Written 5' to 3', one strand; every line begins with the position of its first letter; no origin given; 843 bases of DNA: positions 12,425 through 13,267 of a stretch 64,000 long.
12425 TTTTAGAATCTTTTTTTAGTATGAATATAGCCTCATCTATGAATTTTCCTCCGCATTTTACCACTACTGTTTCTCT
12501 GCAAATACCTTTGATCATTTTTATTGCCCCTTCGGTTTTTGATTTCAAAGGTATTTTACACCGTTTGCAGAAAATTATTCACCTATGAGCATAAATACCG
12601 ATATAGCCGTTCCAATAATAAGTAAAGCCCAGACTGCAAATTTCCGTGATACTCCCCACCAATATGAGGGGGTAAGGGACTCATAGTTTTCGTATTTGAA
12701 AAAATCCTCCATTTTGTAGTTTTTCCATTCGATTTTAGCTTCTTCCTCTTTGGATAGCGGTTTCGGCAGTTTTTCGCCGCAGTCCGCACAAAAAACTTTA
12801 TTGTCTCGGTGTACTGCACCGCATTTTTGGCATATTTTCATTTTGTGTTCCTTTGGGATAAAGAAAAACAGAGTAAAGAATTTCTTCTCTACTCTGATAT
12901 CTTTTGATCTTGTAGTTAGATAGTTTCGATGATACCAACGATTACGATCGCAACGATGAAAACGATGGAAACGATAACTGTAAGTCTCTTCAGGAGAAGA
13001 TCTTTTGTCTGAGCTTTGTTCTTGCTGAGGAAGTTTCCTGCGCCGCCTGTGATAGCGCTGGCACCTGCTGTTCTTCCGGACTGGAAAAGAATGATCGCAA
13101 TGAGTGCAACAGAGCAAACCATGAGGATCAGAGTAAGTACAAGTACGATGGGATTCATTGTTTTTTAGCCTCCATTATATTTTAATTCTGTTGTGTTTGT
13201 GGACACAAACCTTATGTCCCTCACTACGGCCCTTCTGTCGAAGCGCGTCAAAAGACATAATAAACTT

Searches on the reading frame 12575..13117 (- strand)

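Call 81: search_protein_families(library=pfam, proteins=[window:12575-13117:-], max_evalue=0.001)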
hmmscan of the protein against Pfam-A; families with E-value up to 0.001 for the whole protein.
window:12575-13117:- (180 aa): 2 families
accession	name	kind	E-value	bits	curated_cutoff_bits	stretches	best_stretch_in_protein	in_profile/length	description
PF13240.11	Zn_Ribbon_1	-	0.00013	22.1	25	1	96-117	2-23/23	zinc-ribbon domain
PF13248.11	Zn_ribbon_3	-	0.00028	20.7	27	1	93-117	2-26/26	zinc-ribbon domain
